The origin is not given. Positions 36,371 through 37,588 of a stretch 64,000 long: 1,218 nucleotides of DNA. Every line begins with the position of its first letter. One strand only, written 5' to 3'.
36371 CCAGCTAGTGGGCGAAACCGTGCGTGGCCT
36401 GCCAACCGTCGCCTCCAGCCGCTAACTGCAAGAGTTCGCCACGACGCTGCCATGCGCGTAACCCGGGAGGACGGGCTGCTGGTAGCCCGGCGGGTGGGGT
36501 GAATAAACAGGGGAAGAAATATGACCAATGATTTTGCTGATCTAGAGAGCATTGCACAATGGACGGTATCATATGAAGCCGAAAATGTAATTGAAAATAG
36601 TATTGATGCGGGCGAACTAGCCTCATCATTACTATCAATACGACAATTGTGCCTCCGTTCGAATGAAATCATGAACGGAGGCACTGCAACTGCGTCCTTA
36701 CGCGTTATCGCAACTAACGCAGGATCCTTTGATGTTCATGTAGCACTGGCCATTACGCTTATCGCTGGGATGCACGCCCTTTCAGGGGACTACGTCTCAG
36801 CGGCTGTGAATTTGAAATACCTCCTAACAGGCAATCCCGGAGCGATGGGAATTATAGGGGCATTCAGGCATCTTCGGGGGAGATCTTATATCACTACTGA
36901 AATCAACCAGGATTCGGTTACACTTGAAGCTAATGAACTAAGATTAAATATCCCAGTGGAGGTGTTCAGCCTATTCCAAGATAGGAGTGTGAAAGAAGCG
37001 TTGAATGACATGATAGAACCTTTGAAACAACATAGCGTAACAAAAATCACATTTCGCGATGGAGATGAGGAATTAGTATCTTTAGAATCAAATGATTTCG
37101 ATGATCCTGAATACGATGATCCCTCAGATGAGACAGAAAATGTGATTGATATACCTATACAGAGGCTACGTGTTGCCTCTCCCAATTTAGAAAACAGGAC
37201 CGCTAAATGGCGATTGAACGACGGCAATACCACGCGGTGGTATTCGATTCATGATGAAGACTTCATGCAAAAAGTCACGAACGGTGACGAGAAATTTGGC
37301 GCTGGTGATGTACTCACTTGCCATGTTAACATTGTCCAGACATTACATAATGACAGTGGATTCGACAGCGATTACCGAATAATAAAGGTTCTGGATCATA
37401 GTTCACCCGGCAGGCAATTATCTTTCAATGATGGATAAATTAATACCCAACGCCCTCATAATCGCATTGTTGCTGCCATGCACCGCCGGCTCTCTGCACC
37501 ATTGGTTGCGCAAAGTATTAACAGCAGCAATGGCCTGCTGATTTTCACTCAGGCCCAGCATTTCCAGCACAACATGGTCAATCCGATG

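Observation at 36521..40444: Very AT-rich orphan gene convergent and overlapping with a 1008-aa methyltransferase/nuclease-like gene: candidate two-gene defence unit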

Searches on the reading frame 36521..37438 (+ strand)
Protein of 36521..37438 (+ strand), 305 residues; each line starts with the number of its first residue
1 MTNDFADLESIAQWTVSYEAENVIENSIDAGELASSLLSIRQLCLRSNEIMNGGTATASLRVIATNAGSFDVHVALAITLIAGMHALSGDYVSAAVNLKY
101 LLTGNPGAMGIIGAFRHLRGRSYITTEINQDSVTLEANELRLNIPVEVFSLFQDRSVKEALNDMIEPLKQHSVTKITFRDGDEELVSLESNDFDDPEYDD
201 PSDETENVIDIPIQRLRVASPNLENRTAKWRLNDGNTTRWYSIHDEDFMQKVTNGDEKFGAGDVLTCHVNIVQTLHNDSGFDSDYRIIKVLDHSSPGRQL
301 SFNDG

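Call 3: search_protein_families(library=pfam, proteins=[window:36521-37438:+], max_evalue=0.1)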
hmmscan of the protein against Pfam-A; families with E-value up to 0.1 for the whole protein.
window:36521-37438:+ (305 aa): 0 families

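Call 4: search_protein_families(library=padloc, proteins=[window:36521-37438:+], max_evalue=0.1)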
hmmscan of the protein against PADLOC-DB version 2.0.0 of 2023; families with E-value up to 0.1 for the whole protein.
window:36521-37438:+ (305 aa): 2 families
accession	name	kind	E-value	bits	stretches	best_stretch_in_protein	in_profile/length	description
PDLC05015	PDC-S42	-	4.9e-58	195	1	11-303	3-299/302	-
PDLC05016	PDC-S42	-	3.3e-07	28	1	215-295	209-290/320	-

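Call 5: search_protein_families(library=ncbifam, proteins=[window:36521-37438:+], max_evalue=0.1)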
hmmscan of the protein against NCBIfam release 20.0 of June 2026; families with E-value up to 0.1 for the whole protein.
window:36521-37438:+ (305 aa): 2 families
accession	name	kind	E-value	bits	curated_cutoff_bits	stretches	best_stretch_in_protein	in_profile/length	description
NF053583.1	LAPAL_fam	equivalog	1.8e-56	191.7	60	1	15-294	2-291/292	LAPAL motif-containing putative phage structural protein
NF008937.0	PRK12292.1-4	equivalog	0.018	13.9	693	1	257-302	36-80/395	ATP phosphoribosyltransferase regulatory subunit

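Call 7: search_protein_families(library=phrogs, proteins=[window:36521-37438:+], max_evalue=0.1)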
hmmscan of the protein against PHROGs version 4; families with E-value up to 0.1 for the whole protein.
window:36521-37438:+ (305 aa): 1 family
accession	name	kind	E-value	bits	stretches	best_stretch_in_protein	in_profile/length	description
phrog_3243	-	unknown function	2.9e-38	132.7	1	14-299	12-290/293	-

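Call 10: find_homologous_proteins(query=window:36521-37438:+, max_evalue=0.001)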
Query window:36521-37438:+ (305 aa): 4 proteins with E <= 0.001 among 1347 candidates.
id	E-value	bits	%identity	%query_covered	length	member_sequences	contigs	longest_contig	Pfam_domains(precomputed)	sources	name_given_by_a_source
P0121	1.2e-198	676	100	100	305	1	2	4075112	-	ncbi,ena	-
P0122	2.0e-80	288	47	93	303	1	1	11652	-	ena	-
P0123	3.3e-80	288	46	97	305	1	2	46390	-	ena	-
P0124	3.4e-80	288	47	97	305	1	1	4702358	-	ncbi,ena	-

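Call 17: find_encoding_contigs(protein=P0124, flank=10000, max_places=4)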
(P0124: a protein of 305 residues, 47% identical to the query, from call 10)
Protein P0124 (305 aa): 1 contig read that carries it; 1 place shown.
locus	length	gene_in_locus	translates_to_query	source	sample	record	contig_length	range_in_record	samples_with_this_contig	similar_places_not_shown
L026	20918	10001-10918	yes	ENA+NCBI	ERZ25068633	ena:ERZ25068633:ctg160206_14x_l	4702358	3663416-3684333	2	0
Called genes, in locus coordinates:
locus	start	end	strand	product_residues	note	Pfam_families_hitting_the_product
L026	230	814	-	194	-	PF19865:DUF6338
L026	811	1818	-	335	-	PF09678:Caa3_CtaG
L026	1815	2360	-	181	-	-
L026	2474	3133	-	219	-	PF14114:DUF4286 (faint)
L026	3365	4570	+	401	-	PF02515:CoA_transf_3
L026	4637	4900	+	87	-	-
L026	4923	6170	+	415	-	PF02515:CoA_transf_3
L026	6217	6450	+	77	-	-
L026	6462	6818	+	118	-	-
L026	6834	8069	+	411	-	PF13452:FAS1_DH_region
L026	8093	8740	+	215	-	PF05685:Uma2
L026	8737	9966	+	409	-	PF02515:CoA_transf_3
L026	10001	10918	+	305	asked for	-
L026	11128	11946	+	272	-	PF00106:adh_short, PF08659:KR (weak), PF13561:adh_short_C2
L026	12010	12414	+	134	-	-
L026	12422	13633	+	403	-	PF02515:CoA_transf_3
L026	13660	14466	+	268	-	PF00378:ECH_1, PF16113:ECH_2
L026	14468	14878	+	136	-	PF13650:Asp_protease_2, PF13975:gag-asp_proteas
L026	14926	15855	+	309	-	PF09296:NUDIX-like, PF09297:Zn_ribbon_NUD, PF00293:NUDIX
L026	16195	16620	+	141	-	-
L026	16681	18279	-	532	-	PF20773:InhA-like_MAM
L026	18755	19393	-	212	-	PF01195:Pept_tRNA_hydro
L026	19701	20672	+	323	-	PF00582:Usp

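Call 18: find_encoding_contigs(protein=P0123, flank=10000, max_places=4)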
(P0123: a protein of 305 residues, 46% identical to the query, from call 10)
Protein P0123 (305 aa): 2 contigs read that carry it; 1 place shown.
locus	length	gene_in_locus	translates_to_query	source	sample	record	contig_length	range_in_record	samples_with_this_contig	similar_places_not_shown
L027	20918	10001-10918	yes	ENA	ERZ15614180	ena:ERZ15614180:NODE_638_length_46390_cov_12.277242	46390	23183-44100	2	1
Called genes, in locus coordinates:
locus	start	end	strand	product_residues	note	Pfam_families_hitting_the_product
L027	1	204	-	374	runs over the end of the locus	PF00296:Bac_luciferase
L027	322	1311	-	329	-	PF09678:Caa3_CtaG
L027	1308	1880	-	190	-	-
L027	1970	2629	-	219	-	PF14114:DUF4286 (faint)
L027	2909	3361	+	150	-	PF13340:DUF4096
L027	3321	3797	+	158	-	PF01609:DDE_Tnp_1, PF13586:DDE_Tnp_1_2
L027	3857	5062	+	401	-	PF02515:CoA_transf_3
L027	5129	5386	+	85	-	-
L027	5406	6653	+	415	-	PF02515:CoA_transf_3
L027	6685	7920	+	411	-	PF13452:FAS1_DH_region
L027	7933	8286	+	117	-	PF13650:Asp_protease_2 (faint), PF13975:gag-asp_proteas (weak)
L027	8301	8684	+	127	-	-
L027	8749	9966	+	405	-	PF02515:CoA_transf_3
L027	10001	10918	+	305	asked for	-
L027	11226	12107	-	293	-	PF00561:Abhydrolase_1, PF12697:Abhydrolase_6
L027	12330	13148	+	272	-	PF00106:adh_short, PF08659:KR (faint), PF13561:adh_short_C2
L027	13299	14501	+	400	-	PF02515:CoA_transf_3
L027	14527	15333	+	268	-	PF00378:ECH_1, PF16113:ECH_2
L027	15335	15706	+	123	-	PF13650:Asp_protease_2 (weak), PF13975:gag-asp_proteas (weak)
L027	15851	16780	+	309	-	PF09296:NUDIX-like, PF09297:Zn_ribbon_NUD, PF00293:NUDIX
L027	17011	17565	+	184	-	-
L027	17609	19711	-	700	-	PF20773:InhA-like_MAM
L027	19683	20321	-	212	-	PF01195:Pept_tRNA_hydro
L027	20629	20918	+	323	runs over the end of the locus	PF00582:Usp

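Call 20: search_solved_structures(query=window:36521-37438:+, max_evalue=10)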
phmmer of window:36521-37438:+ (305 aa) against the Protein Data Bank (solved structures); distinct sequences matched with E-value up to 10: 1.
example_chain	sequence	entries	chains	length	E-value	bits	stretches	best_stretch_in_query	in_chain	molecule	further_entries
4i6l_B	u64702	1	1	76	0.85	12.2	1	200-252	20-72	Ubiquitin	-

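Call 23: find_homologous_proteins(query=A2, max_evalue=0.001)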
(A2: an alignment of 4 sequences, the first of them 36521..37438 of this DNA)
Query A2 (4 sequences) (305 aa, profile of the alignment): 7 proteins with E <= 0.001 among 8000 candidates.
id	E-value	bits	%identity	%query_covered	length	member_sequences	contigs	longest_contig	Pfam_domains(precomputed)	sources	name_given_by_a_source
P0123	1.0e-173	594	46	97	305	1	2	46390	-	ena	-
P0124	5.0e-173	592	47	97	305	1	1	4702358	-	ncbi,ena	-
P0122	1.3e-164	564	47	93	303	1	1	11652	-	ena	-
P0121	1.4e-160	551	100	100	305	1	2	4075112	-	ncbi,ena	-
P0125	2.6e-152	524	51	94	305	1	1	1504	-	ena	-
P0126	1.7e-96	341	43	75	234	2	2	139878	-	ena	-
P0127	6.1e-31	126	30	93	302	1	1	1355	-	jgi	jgi:anthranilate/para-aminobenzoate synthase component I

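Call 24: search_dna_similar(query=window:36521-37438:+, collection=phages, mode=protein, max_evalue=0.001, max_rows=30)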
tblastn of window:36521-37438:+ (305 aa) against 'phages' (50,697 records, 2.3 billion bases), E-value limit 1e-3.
Records with a match: 6; places in all: 6; records where one place covers at least 80% of the query: 6.
Best place of each record, by identity: <60% 6.
By first word of the organism name: Lactobacillus 2; Bifidobacterium 2; Listeria 2.
By host as written in the record: Listeria monocytogenes 2; Lactobacillus casei ATCC 393 1; Lactobacillus casei 1; Bifidobacterium thermophilum MBT94004 1; Bifidobacterium thermophilum 94004 1.
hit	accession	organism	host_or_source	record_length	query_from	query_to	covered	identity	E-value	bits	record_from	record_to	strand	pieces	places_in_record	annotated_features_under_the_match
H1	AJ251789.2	Lactobacillus phage A2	Lactobacillus casei ATCC 393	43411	16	305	95%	25.5%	2e-14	79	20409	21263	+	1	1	hypothetical protein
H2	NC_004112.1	Lactobacillus phage A2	Lactobacillus casei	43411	16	305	95%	25.5%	2e-14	79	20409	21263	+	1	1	hypothetical protein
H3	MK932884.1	Bifidobacterium phage PMBT6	Bifidobacterium thermophilum MBT94004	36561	16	299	93%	25.8%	7e-5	50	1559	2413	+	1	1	hypothetical protein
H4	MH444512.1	Bifidobacterium phage PMBT6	Bifidobacterium thermophilum 94004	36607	16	299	93%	25.8%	7e-5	50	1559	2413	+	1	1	hypothetical protein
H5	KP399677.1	Listeria phage vB_LmoS_188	Listeria monocytogenes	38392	14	303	95%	22.0%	9e-10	65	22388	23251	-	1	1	hypothetical protein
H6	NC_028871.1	Listeria phage vB_LmoS_188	Listeria monocytogenes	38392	14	303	95%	22.0%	9e-10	65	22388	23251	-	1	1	hypothetical protein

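Call 25: search_dna_similar(query=window:36521-37438:+, collection=plasmids, mode=protein, max_evalue=0.001, max_rows=30)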
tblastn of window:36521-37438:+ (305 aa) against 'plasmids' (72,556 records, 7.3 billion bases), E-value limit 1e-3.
Records with a match: 5; places in all: 5; records where one place covers at least 80% of the query: 3.
Best place of each record, by identity: <60% 5.
By first word of the organism name: Caballeronia 2; Burkholderia 1; Vibrio 1; Cupriavidus 1.
By predicted mobility (MOB-suite, as given by PLSDB): mobilizable 2; conjugative 2; non-mobilizable 1.
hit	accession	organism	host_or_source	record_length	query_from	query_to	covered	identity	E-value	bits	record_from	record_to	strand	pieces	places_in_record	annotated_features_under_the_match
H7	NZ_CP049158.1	Caballeronia sp. SBC1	whole organism,soil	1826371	13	296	93%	25.3%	5e-14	80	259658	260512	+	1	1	none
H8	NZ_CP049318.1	Caballeronia sp. SBC2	whole organism,soil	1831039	13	296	93%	25.3%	5e-14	80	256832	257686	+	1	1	none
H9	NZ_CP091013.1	Burkholderia cenocepacia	-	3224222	34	300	88%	25.5%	3e-12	74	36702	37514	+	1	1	none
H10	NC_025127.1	Vibrio sp. 04Ya090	-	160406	216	299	28%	32.1%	1e-6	57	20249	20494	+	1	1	hypothetical protein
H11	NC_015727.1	Cupriavidus necator N-1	soil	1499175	229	293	21%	35.4%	4e-5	52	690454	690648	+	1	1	record has no annotation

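Call 26: get_annotated_region(hit=H2, flank=5000)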
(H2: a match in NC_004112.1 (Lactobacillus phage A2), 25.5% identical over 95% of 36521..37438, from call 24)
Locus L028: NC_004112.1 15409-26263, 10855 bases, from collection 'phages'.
description: Lactobacillus phage A2, complete genome.
organism: Lactobacillus phage A2 (NCBI taxid 51369)
taxonomy: Viruses; Duplodnaviria; Heunggongvirae; Uroviricota; Caudoviricetes; Ashduovirus; Ashduovirus A2
host: Lactobacillus casei; source: -; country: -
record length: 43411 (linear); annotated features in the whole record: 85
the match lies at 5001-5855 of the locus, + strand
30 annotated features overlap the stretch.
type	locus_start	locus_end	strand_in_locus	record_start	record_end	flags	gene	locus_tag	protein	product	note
CDS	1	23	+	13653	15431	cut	-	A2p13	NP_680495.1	distal tail protein Dit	ORF13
CDS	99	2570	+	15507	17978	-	-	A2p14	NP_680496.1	tail fiber protein and host specificity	ORF14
CDS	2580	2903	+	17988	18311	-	-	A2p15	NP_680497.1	hypothetical protein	ORF15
CDS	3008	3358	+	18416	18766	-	-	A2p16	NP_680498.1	hypothetical protein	ORF16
CDS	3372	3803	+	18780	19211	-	-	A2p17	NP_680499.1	holin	ORF17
CDS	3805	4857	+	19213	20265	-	-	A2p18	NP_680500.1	endolysin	ORF18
CDS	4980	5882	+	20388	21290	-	-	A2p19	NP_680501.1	hypothetical protein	ORF19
regulatory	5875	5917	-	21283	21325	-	int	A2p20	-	terminator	-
CDS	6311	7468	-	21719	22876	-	int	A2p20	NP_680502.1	integrase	mediates prophage integration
regulatory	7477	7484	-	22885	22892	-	int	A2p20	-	ribosome_binding_site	-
CDS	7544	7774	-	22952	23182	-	xis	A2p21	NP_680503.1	putative excisionase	-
CDS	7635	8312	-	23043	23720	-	-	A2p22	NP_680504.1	outer membrane protein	ORF22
regulatory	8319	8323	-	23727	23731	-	-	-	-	ribosome_binding_site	ORF22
regulatory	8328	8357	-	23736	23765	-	cI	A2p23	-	terminator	-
CDS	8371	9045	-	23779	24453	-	cI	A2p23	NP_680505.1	transcriptional repressor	repressor of the lytic cycle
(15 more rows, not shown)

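Call 27: get_annotated_region(hit=H6, flank=5000)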
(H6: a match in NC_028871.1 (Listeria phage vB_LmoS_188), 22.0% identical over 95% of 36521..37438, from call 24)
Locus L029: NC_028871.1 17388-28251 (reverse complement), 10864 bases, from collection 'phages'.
description: Listeria phage vB_LmoS_188, complete genome.
organism: Listeria phage vB_LmoS_188 (NCBI taxid 1591072)
taxonomy: Viruses; Duplodnaviria; Heunggongvirae; Uroviricota; Caudoviricetes
host: Listeria monocytogenes; source: -; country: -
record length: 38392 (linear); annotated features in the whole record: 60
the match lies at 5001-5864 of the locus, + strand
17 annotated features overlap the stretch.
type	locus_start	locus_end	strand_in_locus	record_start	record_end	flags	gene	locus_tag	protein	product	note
CDS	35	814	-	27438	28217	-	-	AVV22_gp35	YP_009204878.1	anti-repressor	Phage antirepressor protein / Antirepressor Gp37; ORF35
CDS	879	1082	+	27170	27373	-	-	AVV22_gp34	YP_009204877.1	hypothetical protein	Hypothetical protein M642_09745; ORF34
CDS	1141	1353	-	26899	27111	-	-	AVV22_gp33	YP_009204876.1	helix-turn-helix domain-containing protein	ORF33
CDS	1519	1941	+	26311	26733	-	-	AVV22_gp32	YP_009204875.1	transcriptional regulator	ORF32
CDS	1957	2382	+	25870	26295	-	-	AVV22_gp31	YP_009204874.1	metallo-protease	ORF31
CDS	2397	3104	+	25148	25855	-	-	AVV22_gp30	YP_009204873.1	hypothetical protein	ORF30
CDS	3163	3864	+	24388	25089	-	-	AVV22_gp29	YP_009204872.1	hypothetical protein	ORF29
CDS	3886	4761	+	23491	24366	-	-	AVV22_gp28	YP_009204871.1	putative superinfection immunity protein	Phage-associated Helicase; ORF28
CDS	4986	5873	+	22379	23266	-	-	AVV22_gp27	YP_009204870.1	hypothetical protein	Hypothetical protein M641_00185; ORF27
CDS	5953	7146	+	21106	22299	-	-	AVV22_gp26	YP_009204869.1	integrase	ORF26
CDS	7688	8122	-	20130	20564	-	-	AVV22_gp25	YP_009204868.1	hypothetical protein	Gp26; ORF25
CDS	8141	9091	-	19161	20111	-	-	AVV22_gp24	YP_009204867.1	endolysin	ORF24; Phage lysin, N-acetylmuramoyl-L-alanine Amidase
CDS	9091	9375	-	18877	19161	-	-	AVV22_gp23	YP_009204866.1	holin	Holin, phage phi LC3 family; ORF23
CDS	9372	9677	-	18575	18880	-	-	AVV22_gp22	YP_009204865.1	hypothetical protein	Gp18; ORF22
CDS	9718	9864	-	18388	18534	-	-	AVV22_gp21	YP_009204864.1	XkdX family protein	Holin-associated Gp17 protein; ORF21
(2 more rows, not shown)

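Call 28: get_annotated_region(hit=H3, flank=5000)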
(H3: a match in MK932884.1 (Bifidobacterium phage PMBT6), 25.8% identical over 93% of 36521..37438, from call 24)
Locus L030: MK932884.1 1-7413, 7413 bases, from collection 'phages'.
description: Bifidobacterium phage PMBT6, complete genome.
organism: Bifidobacterium phage PMBT6 (NCBI taxid 2576879)
taxonomy: Viruses; Duplodnaviria; Heunggongvirae; Uroviricota; Caudoviricetes
host: Bifidobacterium thermophilum MBT94004; source: fermentation culture; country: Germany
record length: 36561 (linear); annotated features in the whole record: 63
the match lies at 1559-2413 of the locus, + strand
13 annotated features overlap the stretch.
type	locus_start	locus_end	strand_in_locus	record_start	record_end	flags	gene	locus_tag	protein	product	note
CDS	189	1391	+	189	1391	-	-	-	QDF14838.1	integrase site-specific tyrosine recombinase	-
CDS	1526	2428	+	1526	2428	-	-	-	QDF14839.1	hypothetical protein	-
CDS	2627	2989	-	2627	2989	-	-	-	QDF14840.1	zinc metallo-proteinase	-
CDS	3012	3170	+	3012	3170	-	-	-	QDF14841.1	hypothetical protein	-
CDS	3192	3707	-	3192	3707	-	-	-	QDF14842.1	lipoprotein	-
CDS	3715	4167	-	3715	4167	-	-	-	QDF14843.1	hypothetical protein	-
CDS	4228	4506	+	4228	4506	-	-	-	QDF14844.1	HTH transcriptional regulator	-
CDS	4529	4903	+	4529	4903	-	-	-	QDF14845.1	hypothetical protein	-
CDS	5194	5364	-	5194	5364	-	-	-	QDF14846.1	hypothetical protein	-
CDS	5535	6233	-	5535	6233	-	-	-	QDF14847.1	hypothetical protein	-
CDS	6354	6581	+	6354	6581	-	-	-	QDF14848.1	hypothetical protein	-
CDS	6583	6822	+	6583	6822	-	-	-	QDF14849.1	hypothetical protein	-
CDS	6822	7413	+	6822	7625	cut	-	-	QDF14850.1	antirepressor protein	-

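Call 39: find_encoding_contigs(protein=P0121, flank=10000, max_places=3)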
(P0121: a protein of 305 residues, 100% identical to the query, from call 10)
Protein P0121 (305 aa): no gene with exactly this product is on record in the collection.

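Call 49: predict_structure(alignment_id=A3)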
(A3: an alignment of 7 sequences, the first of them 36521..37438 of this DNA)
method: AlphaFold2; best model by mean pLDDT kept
length: 305 residues; sequences in the alignment: 7
mean_pLDDT: 66.7   pTM: 0.56
mean pLDDT of the five models: 66.7, 51.2, 51.2, 46.3, 43.6
residues with pLDDT >= 90: 0; 70-90: 153; 50-70: 102; < 50: 50
segments of 3 or more residues with pLDDT < 50: 1-6, 23-28, 79-89, 195-204, 277-280, 297-305
pLDDT, mean of each block of 10 residues (from residue 1): 42 78 48 65 74 63 65 63 40 71 80 77 66 74 77 71 69 76 80 47 53 76 56 72 84 71 80 59 79 62 30
secondary structure, 60 per line:
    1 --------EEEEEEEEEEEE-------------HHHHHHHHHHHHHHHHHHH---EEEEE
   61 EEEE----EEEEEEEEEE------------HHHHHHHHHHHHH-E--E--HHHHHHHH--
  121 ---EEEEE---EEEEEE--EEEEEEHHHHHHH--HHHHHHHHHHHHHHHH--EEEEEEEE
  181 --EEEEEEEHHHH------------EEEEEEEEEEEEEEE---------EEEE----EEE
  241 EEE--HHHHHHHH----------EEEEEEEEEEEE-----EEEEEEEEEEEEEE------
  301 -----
elements in order: E9-20 H34-52 E56-64 E69-78 H91-103 H111-118 E124-128 E132-137 E140-145 H146-152 H155-170 E173-180 E183-189 H190-193 E206-220 E230-233 E238-243 H246-253 E264-275 E281-294
